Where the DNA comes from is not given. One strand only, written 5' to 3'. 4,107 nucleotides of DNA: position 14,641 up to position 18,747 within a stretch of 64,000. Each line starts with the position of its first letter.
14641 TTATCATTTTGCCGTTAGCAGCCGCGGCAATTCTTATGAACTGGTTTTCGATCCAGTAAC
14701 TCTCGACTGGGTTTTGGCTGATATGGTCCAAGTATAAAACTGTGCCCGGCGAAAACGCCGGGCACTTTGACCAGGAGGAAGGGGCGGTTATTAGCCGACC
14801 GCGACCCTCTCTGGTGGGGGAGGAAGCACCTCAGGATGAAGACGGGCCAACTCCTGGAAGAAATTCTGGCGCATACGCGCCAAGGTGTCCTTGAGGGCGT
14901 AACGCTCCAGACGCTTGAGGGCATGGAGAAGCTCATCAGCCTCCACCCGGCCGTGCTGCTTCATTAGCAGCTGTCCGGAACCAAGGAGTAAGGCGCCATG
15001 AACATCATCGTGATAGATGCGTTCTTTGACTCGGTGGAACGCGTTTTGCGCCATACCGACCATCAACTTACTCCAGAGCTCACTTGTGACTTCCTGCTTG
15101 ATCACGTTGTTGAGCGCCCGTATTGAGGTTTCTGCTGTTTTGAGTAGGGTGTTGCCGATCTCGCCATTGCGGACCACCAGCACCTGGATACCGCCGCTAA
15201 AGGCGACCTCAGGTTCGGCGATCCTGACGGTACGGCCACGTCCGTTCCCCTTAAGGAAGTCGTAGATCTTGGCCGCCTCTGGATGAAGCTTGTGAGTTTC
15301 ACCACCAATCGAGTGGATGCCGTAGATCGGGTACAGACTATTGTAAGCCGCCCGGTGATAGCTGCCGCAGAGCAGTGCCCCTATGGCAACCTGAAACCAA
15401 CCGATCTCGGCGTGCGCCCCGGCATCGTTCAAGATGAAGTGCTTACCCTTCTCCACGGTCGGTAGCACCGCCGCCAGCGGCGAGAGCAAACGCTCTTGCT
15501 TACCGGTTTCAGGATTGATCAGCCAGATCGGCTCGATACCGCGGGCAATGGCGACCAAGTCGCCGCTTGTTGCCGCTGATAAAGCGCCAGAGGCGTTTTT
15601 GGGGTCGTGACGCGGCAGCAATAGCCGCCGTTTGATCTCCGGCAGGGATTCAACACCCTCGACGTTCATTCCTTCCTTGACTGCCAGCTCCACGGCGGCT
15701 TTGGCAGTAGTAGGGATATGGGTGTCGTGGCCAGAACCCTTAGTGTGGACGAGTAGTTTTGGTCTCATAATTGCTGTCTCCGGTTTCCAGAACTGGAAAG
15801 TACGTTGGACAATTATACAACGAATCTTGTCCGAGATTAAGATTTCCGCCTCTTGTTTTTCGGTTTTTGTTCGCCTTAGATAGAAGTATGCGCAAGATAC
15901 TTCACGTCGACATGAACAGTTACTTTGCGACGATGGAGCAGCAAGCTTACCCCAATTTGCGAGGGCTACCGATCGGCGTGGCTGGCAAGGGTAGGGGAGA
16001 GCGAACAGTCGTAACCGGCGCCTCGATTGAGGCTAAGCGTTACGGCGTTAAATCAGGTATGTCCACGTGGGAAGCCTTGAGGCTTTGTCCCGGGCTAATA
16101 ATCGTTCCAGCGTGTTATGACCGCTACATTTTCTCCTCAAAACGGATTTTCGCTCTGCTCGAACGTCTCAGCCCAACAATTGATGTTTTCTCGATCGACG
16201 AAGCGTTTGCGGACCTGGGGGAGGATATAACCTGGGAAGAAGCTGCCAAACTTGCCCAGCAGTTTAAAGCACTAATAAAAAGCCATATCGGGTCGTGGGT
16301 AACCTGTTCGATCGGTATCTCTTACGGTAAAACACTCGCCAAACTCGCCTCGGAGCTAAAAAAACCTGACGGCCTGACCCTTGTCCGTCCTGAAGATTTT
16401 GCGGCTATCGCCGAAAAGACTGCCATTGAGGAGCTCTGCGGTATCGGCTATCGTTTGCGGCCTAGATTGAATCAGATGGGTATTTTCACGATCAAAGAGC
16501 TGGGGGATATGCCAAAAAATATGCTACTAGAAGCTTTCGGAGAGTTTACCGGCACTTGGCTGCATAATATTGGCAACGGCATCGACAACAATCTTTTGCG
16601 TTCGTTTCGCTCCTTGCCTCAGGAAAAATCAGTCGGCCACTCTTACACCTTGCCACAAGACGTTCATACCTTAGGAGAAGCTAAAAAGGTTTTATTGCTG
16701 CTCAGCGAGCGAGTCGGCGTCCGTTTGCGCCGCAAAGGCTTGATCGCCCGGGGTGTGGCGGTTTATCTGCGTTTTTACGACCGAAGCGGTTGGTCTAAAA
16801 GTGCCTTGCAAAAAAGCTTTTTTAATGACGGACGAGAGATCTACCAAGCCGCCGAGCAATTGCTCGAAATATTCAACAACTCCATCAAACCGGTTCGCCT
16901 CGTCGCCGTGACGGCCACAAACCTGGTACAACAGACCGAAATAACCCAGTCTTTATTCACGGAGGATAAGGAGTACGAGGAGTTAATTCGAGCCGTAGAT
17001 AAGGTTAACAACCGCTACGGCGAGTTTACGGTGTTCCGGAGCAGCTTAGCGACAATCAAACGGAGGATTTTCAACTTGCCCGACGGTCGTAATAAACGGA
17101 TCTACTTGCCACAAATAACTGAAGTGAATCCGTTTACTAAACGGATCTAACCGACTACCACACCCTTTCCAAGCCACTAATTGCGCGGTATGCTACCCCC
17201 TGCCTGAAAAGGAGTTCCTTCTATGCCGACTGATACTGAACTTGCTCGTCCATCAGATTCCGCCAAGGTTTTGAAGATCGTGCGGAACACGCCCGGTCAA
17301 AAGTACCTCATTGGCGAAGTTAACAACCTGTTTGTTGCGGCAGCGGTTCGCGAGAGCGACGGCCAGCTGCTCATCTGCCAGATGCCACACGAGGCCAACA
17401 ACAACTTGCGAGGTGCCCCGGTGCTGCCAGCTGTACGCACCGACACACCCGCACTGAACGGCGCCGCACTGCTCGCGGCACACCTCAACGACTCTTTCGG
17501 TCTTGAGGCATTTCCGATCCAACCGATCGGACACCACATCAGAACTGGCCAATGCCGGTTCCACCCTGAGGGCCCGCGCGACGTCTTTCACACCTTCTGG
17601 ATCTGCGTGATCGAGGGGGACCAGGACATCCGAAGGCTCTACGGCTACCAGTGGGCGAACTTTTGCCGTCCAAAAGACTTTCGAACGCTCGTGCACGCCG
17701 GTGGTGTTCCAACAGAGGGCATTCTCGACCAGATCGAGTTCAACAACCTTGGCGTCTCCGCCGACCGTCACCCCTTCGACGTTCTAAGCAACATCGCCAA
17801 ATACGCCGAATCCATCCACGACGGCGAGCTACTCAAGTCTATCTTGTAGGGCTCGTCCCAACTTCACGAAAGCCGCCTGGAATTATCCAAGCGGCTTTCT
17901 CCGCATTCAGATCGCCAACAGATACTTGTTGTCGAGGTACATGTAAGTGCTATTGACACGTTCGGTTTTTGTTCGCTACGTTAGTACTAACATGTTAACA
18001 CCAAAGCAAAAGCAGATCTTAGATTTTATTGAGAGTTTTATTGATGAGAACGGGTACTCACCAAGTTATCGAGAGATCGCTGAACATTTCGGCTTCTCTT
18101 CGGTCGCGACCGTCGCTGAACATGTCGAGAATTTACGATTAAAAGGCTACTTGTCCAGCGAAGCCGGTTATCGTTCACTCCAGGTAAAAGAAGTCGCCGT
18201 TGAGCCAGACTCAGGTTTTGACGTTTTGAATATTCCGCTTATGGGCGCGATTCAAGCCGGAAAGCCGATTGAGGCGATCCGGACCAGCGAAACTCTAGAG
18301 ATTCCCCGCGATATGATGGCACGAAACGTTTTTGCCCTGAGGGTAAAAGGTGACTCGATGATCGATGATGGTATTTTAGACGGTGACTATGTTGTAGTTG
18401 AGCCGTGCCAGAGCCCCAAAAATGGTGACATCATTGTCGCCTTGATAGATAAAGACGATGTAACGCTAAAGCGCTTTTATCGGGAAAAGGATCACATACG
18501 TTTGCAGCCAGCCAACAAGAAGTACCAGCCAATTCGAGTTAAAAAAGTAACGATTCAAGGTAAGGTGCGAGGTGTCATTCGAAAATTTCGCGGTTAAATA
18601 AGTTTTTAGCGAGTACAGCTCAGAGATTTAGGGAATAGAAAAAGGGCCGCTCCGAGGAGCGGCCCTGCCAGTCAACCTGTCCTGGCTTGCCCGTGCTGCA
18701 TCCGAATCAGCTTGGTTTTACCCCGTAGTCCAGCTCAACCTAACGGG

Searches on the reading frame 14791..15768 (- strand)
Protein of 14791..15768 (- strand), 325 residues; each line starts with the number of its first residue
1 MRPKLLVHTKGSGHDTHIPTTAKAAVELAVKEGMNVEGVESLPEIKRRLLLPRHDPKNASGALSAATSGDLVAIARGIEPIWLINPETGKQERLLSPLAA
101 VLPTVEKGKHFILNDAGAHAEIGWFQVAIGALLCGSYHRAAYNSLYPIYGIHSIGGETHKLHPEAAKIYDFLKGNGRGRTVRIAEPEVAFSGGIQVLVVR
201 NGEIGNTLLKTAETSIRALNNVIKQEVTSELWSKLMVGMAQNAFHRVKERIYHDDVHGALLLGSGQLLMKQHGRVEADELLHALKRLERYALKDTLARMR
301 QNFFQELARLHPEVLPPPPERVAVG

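Call 46: search_protein_families(library=pfam, proteins=[window:14791-15768:-], max_evalue=0.001)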
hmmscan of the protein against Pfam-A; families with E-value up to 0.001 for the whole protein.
window:14791-15768:- (325 aa): 1 family
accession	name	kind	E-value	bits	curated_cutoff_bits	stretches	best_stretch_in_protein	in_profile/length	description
PF02504.20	FA_synthesis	-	3.2e-19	69.6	29.1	1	58-286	94-312/324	Fatty acid synthesis protein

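Call 100: search_protein_families(library=ncbifam, proteins=[window:14791-15768:-], max_evalue=0.001)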
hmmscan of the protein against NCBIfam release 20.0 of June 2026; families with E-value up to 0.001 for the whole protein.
window:14791-15768:- (325 aa): 3 families
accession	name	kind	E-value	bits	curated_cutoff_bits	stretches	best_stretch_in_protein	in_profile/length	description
TIGR00182.1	plsX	equivalog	7.7e-23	81.2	243.4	1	96-301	122-325/337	phosphate acyltransferase PlsX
NF010419.0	PRK13845.1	equivalog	4.2e-13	49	729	1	98-286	229-416/440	putative glycerol-3-phosphate acyltransferase PlsX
NF010420.0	PRK13846.1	equivalog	0.0003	20.1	536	1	99-235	130-263/316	phosphate acyltransferase PlsX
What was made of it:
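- Checked: The 'plsX' at 14791 is only a remote PlsX-like protein, scoring 81 bits against a TIGR00182 cut-off of 243 (calls 46, 100).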

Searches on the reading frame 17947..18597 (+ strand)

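Call 82: search_protein_families(library=pfam, proteins=[window:17947-18597:+], max_evalue=0.001)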
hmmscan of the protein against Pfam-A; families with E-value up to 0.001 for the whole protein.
window:17947-18597:+ (216 aa): 3 families
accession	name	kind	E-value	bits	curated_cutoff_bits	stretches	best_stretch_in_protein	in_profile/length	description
PF00717.28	Peptidase_S24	-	4.6e-34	117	23.3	1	97-207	1-115/116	Peptidase S24-like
PF01726.22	LexA_DNA_bind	-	1.2e-18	67.1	23.7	1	16-71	3-58/65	LexA DNA binding domain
PF13730.12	HTH_36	-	3.1e-06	27.3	25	1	17-69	3-55/55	Helix-turn-helix domain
